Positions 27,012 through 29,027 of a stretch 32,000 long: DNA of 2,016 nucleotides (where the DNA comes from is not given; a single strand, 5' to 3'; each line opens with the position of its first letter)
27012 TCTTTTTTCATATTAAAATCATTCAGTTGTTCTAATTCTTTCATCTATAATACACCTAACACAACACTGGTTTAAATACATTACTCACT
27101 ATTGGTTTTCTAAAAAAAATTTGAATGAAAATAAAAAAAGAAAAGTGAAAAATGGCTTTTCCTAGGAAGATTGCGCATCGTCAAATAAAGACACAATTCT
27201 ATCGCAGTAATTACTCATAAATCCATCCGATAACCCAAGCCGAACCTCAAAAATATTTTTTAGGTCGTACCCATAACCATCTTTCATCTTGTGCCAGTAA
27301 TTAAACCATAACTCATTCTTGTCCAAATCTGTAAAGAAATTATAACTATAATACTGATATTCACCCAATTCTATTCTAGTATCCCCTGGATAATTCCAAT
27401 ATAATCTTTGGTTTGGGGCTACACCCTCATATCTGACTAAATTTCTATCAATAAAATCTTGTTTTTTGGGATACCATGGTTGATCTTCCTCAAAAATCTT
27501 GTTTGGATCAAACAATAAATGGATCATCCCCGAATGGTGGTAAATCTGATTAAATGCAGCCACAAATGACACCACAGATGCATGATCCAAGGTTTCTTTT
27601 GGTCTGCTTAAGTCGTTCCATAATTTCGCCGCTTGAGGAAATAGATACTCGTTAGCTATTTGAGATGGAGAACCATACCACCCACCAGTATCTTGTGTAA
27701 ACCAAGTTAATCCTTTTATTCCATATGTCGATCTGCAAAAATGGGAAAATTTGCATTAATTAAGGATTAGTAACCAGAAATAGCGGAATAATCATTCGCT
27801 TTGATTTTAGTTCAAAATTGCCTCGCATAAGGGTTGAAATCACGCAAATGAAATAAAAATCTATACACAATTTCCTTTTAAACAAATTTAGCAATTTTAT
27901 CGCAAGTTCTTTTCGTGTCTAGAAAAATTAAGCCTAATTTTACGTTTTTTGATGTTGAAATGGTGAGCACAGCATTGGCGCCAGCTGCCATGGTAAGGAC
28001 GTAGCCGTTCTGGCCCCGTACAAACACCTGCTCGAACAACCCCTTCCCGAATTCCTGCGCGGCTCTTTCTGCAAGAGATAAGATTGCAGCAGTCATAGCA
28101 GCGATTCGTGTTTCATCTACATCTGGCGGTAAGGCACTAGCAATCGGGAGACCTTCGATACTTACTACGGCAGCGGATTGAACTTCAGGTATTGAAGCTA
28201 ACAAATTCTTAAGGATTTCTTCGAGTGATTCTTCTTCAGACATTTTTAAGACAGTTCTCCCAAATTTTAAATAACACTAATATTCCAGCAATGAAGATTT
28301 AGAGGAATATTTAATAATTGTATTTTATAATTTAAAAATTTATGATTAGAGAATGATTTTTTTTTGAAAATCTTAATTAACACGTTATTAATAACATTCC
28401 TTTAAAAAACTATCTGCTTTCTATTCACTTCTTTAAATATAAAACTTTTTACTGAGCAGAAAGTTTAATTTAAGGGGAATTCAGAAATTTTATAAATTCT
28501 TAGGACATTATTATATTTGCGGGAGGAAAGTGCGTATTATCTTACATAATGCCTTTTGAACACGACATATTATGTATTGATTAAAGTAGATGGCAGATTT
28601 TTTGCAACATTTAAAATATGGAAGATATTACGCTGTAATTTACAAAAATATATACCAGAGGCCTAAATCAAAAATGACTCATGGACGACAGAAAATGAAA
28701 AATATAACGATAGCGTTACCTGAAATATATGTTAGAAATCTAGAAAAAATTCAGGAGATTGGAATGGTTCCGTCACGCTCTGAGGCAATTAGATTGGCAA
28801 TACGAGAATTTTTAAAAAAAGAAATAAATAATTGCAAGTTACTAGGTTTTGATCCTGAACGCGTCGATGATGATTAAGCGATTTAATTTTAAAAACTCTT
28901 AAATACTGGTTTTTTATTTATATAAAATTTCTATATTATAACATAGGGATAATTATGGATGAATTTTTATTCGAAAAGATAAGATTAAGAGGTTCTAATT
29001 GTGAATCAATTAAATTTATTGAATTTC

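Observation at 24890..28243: Five same-strand copies of a Roadblock/LC7 gene tail in 3.4 kb, only one attached to a full gene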

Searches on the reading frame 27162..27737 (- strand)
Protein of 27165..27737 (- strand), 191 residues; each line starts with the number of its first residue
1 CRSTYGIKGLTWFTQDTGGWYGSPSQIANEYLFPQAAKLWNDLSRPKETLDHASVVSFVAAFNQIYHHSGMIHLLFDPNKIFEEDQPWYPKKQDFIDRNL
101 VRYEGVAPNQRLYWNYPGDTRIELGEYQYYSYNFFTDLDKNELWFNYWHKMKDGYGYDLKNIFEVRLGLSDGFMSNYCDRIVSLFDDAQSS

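Call 28: search_protein_families(library=pfam, proteins=[window:27165-27737:-], max_evalue=1)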
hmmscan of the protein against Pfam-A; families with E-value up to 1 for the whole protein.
seq(191 aa): 0 families

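Call 29: search_protein_families(library=phrogs, proteins=[window:27165-27737:-], max_evalue=0.1)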
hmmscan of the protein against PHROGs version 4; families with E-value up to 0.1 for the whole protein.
seq(191 aa): 0 families

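Call 30: find_homologous_proteins(query=window:27165-27737:-)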
Query seq(191 aa) (191 aa): 1 proteins with E <= 0.001 among 25 candidates.
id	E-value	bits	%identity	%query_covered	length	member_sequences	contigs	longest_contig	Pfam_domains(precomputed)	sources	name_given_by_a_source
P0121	1.8e-87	311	99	70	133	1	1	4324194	-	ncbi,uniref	ncbi:hypothetical protein DSAG12_04540 [Promethearchaeum syntrophicum]|uniref:Uncharacterized protei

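Call 95: search_protein_representatives(protein=window:27162-27734:-)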
Query: 190 residues. Proteins with E-value up to 0.001 (for the whole library): 6; up to 1e-10: 3; up to 1e-30: 1. The best 6 are listed.
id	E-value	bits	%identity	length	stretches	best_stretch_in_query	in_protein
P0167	4.1e-45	170.6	81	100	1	88-190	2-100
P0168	1.0e-19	87.7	62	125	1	111-189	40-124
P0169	1.4e-14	70.9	75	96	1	7-60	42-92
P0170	2.3e-09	53.9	40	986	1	29-137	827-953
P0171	3.3e-09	53.3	40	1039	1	8-149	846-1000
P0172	1.5e-06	44.6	42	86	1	111-186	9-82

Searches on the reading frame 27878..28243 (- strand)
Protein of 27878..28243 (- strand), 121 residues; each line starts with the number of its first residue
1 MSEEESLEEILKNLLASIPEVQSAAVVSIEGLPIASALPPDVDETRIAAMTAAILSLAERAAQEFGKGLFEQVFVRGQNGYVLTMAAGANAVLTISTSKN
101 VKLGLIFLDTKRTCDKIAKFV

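Call 5: search_protein_families(library=pfam, proteins=[window:27878-28243:-], max_evalue=0.01)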
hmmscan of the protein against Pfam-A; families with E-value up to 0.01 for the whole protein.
window:27878-28243:- (121 aa): 1 family
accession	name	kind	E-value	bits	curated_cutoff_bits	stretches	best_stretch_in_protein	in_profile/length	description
PF03259.23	Robl_LC7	-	9.2e-22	77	23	1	10-96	4-90/91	Roadblock/LC7 domain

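Call 7: find_encoding_contigs(protein=window:27878-28243:-, flank=10000, max_places=10)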
Protein window:27878-28243:- (121 aa): no gene with exactly this product is on record in the collection.

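Call 8: find_homologous_proteins(query=window:27878-28243:-)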
Query window:27878-28243:- (121 aa): 379 proteins with E <= 0.001 among 404 candidates; the best 120 are listed.
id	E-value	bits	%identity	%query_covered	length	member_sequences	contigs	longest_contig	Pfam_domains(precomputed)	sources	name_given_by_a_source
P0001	1.9e-67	242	100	100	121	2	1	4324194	PF03259.24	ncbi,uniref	ncbi:roadblock/LC7 domain-containing protein [Promethearchaeum syntrophicum]|uniref:Roadblock/LC7 do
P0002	1.7e-66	239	98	100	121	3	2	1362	PF03259.24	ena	-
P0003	7.7e-65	233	97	100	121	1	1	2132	PF03259.24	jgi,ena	-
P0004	1.1e-64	233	97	98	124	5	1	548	PF03259.24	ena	-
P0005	4.6e-64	231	95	96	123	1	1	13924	PF03259.24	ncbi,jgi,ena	-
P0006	2.0e-63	229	95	96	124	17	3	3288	PF03259.24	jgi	-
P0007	3.7e-62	225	93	100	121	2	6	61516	PF03259.24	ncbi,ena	ncbi:MAG: roadblock/LC7 domain-containing protein [Promethearchaeota archaeon]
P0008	6.6e-62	224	93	96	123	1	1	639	PF03259.24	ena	-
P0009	9.2e-62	224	93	96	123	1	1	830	PF03259.24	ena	-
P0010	1.1e-61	223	94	93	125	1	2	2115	PF03259.24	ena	-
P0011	2.1e-61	222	94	93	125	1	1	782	PF03259.24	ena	-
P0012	5.6e-61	221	92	93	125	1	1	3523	PF03259.24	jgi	-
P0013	4.4e-56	205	82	100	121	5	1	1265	PF03259.24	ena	-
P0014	1.3e-55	204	83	100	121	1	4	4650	PF03259.24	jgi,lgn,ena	-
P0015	3.5e-55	202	84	98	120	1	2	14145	PF03259.24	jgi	jgi:uncharacterized protein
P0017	5.9e-55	202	79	100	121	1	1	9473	PF03259.24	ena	-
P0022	6.4e-53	195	79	100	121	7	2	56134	PF03259.24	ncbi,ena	ncbi:MAG: roadblock/LC7 domain-containing protein [Promethearchaeota archaeon]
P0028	6.5e-52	192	91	81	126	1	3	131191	PF03259.24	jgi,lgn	jgi:hypothetical protein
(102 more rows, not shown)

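Call 10: find_encoding_contigs(protein=P0007, flank=10000, max_places=6)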
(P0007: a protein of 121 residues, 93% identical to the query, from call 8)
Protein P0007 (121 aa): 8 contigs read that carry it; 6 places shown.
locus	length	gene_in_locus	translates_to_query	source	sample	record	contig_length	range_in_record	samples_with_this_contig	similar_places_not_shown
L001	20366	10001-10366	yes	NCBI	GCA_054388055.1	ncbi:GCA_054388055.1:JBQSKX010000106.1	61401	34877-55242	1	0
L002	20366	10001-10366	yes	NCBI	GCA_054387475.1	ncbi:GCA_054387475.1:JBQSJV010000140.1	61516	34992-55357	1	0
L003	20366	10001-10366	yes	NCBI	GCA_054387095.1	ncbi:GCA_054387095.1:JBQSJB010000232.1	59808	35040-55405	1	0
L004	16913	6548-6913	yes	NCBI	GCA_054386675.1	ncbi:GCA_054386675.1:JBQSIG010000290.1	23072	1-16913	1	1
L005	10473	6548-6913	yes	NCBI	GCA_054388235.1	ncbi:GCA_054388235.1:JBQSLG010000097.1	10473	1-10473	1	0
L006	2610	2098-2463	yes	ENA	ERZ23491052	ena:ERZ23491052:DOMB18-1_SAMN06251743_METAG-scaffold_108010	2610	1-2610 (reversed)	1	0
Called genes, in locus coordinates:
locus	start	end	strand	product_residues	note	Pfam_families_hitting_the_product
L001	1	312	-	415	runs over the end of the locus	PF07690:MFS_1, PF12832:MFS_1_like, PF00083:Sugar_tr (weak), PF05977:MFS_3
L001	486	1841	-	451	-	PF03951:Gln-synt_N, PF00120:Gln-synt_C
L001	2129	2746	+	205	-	-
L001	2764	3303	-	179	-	-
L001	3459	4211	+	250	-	-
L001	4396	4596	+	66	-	-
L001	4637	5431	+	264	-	PF23023:Anti-Pycsar_Apyc1, PF00753:Lactamase_B, PF12706:Lactamase_B_2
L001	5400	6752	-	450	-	PF01306:LacY_symp, PF07690:MFS_1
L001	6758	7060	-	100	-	PF03551:PadR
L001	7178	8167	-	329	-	PF12146:Hydrolase_4, PF00561:Abhydrolase_1, PF00975:Thioesterase (faint), PF12697:Abhydrolase_6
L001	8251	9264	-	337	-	PF13859:BNR_3 (weak), PF13088:BNR_2 (weak)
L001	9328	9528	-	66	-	PF01402:RHH_1 (weak)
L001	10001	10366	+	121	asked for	PF03259:Robl_LC7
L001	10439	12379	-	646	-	PF00515:TPR_1 (faint), PF07719:TPR_2 (faint), PF13176:TPR_7 (faint), PF13374:TPR_10 (faint), PF13181:TPR_8 (faint), PF13424:TPR_12 (weak), PF17874:TPR_MalT, PF13424:TPR_12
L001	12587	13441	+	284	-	PF00382:TFIIB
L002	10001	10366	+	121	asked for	PF03259:Robl_LC7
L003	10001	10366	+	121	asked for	PF03259:Robl_LC7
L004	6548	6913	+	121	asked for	PF03259:Robl_LC7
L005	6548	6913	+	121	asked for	PF03259:Robl_LC7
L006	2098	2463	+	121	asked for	PF03259:Robl_LC7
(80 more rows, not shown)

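Call 11: find_encoding_contigs(protein=P0028, flank=10000, max_places=4)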
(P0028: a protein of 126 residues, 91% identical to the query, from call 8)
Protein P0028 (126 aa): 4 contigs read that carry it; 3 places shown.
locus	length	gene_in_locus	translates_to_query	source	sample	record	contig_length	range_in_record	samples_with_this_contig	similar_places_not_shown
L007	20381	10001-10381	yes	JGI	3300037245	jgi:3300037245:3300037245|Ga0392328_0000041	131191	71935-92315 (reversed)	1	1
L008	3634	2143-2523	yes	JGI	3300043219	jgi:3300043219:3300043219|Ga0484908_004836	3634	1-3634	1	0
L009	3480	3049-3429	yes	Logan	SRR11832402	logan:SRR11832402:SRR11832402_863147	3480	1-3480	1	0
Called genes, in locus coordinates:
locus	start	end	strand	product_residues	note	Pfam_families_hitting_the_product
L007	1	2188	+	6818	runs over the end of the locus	-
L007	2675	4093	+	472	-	-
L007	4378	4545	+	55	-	-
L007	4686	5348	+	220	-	-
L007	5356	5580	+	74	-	-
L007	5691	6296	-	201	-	-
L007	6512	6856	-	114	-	-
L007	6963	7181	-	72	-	PF00125:Histone (weak), PF00808:CBFD_NFYB_HMF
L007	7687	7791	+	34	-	-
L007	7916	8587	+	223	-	PF00583:Acetyltransf_1 (weak), PF13508:Acetyltransf_7 (weak), PF13527:Acetyltransf_9 (weak), PF13673:Acetyltransf_10 (weak)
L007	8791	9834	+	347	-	PF10974:DUF2804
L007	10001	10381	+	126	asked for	PF03259:Robl_LC7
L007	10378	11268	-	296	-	PF00072:Response_reg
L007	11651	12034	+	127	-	PF10974:DUF2804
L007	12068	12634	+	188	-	PF10974:DUF2804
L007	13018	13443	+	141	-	-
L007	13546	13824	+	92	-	-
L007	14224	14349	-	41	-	-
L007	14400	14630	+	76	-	-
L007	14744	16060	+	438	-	-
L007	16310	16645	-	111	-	PF12650:DUF3784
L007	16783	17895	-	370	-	-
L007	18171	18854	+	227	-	-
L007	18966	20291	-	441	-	PF12797:Fer4_2 (faint), PF00037:Fer4, PF12837:Fer4_6 (weak), PF12838:Fer4_7, PF13187:Fer4_9 (weak), PF13237:Fer4_10 (weak), PF14697:Fer4_21 (weak)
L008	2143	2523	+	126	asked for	PF03259:Robl_LC7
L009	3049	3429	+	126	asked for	PF03259:Robl_LC7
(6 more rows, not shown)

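Call 12: find_encoding_contigs(protein=P0005, flank=10000, max_places=4)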
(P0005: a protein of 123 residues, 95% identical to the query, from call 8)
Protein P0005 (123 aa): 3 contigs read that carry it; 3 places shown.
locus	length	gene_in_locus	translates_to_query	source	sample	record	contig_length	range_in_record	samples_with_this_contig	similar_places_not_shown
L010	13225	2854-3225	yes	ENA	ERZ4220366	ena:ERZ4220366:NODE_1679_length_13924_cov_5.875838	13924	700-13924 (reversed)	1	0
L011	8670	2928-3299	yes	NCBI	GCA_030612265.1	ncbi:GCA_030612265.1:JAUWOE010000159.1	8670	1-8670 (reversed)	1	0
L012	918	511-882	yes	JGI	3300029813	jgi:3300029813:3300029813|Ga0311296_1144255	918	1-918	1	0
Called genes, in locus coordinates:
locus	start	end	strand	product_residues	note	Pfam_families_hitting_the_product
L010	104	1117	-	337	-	PF00561:Abhydrolase_1, PF12146:Hydrolase_4, PF12697:Abhydrolase_6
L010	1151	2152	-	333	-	PF13088:BNR_2, PF13859:BNR_3, PF02012:BNR (faint)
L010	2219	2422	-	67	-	PF01402:RHH_1 (weak)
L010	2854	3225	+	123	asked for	PF03259:Robl_LC7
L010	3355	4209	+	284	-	PF00382:TFIIB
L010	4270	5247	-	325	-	PF01398:JAB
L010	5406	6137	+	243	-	-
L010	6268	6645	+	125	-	PF00085:Thioredoxin, PF13098:Thioredoxin_2 (weak), PF13905:Thioredoxin_8 (faint)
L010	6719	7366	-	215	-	PF04023:FeoA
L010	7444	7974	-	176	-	-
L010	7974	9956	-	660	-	PF01926:MMR_HSR1, PF02421:FeoB_N, PF17910:FeoB_Cyto, PF07670:Gate, PF07664:FeoB_C, PF07670:Gate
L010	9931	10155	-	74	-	PF04023:FeoA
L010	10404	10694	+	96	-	-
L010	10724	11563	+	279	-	PF12724:Flavodoxin_5 (weak), PF00037:Fer4 (weak), PF12797:Fer4_2 (faint), PF12837:Fer4_6 (weak), PF13237:Fer4_10 (weak), PF12838:Fer4_7 (weak), PF13187:Fer4_9 (weak), PF13484:Fer4_16 (faint)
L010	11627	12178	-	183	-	PF02353:CMAS, PF05401:NodS, PF01209:Ubie_methyltran, PF13489:Methyltransf_23, PF05175:MTS, PF13847:Methyltransf_31, PF08241:Methyltransf_11, PF08242:Methyltransf_12, +3 more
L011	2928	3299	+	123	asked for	PF03259:Robl_LC7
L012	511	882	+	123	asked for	PF03259:Robl_LC7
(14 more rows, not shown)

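Call 17: find_encoding_contigs(protein=P0002, flank=10000, max_places=4)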
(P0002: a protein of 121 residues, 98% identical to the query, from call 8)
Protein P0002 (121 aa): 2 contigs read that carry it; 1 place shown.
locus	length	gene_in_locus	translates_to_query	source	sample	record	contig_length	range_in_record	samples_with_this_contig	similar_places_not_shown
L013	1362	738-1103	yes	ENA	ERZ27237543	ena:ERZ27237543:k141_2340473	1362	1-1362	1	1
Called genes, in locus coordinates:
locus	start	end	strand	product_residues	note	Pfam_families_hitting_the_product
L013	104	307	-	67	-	PF01402:RHH_1 (weak)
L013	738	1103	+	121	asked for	PF03259:Robl_LC7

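Call 18: find_encoding_contigs(protein=P0003, flank=10000, max_places=4)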
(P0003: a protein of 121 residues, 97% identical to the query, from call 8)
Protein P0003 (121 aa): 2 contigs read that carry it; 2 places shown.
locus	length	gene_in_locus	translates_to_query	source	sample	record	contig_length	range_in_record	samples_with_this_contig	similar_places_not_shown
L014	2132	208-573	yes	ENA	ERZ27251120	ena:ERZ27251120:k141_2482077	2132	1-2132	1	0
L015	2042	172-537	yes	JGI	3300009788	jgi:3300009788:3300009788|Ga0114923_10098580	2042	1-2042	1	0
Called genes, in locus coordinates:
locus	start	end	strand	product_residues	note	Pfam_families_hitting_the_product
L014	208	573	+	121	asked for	PF03259:Robl_LC7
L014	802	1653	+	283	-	PF00382:TFIIB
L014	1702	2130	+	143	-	?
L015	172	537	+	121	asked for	PF03259:Robl_LC7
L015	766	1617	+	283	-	PF00382:TFIIB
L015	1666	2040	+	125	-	?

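Call 19: find_encoding_contigs(protein=P0006, flank=10000, max_places=4)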
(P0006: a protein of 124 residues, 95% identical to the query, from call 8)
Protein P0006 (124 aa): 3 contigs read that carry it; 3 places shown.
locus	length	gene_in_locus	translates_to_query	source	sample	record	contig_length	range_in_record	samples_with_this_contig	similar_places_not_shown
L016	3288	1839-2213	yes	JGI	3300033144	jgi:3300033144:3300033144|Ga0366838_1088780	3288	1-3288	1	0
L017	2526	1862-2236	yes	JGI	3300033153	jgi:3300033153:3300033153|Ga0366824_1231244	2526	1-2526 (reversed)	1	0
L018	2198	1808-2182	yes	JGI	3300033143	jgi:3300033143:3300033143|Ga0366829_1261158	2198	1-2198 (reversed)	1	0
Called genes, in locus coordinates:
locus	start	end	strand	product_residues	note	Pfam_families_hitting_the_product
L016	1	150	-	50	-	?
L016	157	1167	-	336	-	PF13859:BNR_3 (weak), PF13088:BNR_2, PF02012:BNR (faint)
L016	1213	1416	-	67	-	PF01402:RHH_1 (weak)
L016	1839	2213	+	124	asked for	PF03259:Robl_LC7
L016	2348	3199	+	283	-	PF08271:Zn_Ribbon_TF (weak), PF00382:TFIIB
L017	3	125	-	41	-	?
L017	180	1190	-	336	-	PF13859:BNR_3 (weak), PF13088:BNR_2, PF02012:BNR (faint)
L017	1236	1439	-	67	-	PF01402:RHH_1 (weak)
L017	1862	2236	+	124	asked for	PF03259:Robl_LC7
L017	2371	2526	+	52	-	?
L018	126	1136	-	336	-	PF13859:BNR_3 (weak), PF13088:BNR_2, PF02012:BNR (faint)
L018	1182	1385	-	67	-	PF01402:RHH_1 (weak)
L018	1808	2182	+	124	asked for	PF03259:Robl_LC7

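Call 60: predict_structure(alignment_id=A1)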
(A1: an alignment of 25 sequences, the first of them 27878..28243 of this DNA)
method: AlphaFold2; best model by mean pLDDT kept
length: 121 residues; sequences in the alignment: 25
mean_pLDDT: 89.4   pTM: 0.82
mean pLDDT of the five models: 89.4, 85.5, 83.4, 50.3, 46.2
residues with pLDDT >= 90: 71; 70-90: 46; 50-70: 2; < 50: 2
segments of 3 or more residues with pLDDT < 50: none
pLDDT, mean of each block of 10 residues (from residue 1): 75 94 92 91 90 89 85 90 92 93 89 93 84
secondary structure, 60 per line:
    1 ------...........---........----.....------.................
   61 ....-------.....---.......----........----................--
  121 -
elements in order: H7-17 E21-28 E33-37 H44-64 E72-76 E80-86 E91-98 H103-118

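Call 70: search_protein_families(library=pfam, proteins=[L007:10378-11271:-, L007:14744-16060:+, L007:12883-13443:+], max_evalue=0.001)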
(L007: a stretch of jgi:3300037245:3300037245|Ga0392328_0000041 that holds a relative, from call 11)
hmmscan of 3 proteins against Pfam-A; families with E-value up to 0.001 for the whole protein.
L007:10378-11271:- (297 aa): 1 family
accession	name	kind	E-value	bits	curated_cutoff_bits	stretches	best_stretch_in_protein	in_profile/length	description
PF00072.30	Response_reg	-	2e-24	86.3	30.2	1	10-124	1-110/111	Response regulator receiver domain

L007:14744-16060:+ (438 aa): 0 families

L007:12883-13443:+ (186 aa): 1 family
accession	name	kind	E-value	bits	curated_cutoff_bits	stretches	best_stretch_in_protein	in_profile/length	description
PF11026.13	DUF2721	-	0.00035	20.9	28.3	1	61-141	27-112/129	Protein of unknown function (DUF2721)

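Call 86: find_encoding_contigs(protein=P0022, flank=8000, max_places=3)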
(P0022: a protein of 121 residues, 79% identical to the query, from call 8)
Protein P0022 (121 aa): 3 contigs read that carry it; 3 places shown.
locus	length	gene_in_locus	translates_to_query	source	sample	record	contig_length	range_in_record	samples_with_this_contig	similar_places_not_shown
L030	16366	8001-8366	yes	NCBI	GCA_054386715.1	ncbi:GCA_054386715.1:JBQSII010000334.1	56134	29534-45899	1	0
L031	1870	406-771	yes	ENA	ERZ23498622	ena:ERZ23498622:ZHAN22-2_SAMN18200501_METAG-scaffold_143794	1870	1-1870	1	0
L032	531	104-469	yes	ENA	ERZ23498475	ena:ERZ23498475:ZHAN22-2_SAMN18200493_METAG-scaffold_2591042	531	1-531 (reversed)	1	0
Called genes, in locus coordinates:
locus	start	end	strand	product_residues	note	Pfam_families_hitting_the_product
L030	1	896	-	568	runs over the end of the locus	PF06418:CTP_synth_N, PF00117:GATase, PF07722:Peptidase_C26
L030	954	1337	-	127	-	PF00072:Response_reg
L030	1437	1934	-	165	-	-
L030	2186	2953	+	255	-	-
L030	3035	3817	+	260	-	PF23023:Anti-Pycsar_Apyc1, PF00753:Lactamase_B, PF12706:Lactamase_B_2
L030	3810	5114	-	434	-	PF07690:MFS_1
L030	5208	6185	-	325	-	PF12146:Hydrolase_4, PF00561:Abhydrolase_1 (weak), PF12697:Abhydrolase_6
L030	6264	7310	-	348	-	PF13088:BNR_2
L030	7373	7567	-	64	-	PF01402:RHH_1 (weak)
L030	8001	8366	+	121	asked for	PF03259:Robl_LC7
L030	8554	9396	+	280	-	PF00382:TFIIB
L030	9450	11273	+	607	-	PF22422:MGH1-like_GH, PF01204:Trehalase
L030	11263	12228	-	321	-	PF01398:JAB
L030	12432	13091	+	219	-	PF00352:TBP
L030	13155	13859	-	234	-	-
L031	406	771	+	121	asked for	PF03259:Robl_LC7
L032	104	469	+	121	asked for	PF03259:Robl_LC7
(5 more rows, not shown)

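Call 87: find_encoding_contigs(protein=P0015, flank=8000, max_places=3)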
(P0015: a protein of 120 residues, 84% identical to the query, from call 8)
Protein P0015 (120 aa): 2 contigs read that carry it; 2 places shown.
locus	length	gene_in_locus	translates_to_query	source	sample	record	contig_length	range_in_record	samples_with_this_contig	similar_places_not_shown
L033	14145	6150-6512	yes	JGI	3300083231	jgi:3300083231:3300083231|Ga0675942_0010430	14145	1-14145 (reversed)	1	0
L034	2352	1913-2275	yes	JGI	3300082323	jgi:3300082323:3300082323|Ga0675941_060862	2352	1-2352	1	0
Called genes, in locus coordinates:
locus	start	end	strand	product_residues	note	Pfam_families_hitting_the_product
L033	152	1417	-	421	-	PF09726:Macoilin (faint), PF25450:Rab11-FIP3 (faint)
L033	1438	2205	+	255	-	-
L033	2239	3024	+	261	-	PF23023:Anti-Pycsar_Apyc1, PF00753:Lactamase_B, PF12706:Lactamase_B_2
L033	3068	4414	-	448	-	PF07690:MFS_1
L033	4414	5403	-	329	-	PF12146:Hydrolase_4, PF00561:Abhydrolase_1, PF12697:Abhydrolase_6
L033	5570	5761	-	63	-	PF01402:RHH_1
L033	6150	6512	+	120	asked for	PF03259:Robl_LC7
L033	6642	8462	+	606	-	PF22422:MGH1-like_GH, PF01204:Trehalase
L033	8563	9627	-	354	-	PF01398:JAB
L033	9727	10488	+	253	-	-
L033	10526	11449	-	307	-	PF00005:ABC_tran, PF02463:SMC_N (faint), PF13304:AAA_21 (faint)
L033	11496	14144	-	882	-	?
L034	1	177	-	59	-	?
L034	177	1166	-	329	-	PF12146:Hydrolase_4, PF00561:Abhydrolase_1, PF12697:Abhydrolase_6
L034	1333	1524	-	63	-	PF01402:RHH_1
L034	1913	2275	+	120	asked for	PF03259:Robl_LC7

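Call 88: find_encoding_contigs(protein=P0017, flank=8000, max_places=3)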
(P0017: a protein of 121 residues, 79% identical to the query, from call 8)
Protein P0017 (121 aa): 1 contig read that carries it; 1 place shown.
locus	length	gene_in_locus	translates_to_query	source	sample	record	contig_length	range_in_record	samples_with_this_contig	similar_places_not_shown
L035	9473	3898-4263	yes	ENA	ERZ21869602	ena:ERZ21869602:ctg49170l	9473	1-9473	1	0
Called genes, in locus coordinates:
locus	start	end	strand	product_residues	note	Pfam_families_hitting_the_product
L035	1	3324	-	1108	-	?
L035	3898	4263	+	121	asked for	PF03259:Robl_LC7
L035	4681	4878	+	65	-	PF01402:RHH_1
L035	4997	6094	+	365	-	PF13088:BNR_2 (weak), PF02012:BNR (faint)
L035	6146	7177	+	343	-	PF12146:Hydrolase_4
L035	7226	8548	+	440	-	PF07690:MFS_1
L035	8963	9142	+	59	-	-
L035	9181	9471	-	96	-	?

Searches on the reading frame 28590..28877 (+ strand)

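Call 5: search_protein_families(library=pfam, proteins=[window:28590-28877:+], max_evalue=0.01)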
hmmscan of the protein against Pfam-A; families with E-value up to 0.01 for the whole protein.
window:28590-28877:+ (95 aa): 1 family
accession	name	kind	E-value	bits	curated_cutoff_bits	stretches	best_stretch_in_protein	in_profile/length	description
PF01402.27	RHH_1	-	2e-05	24.8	20.5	1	39-77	2-39/39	Ribbon-helix-helix protein, copG family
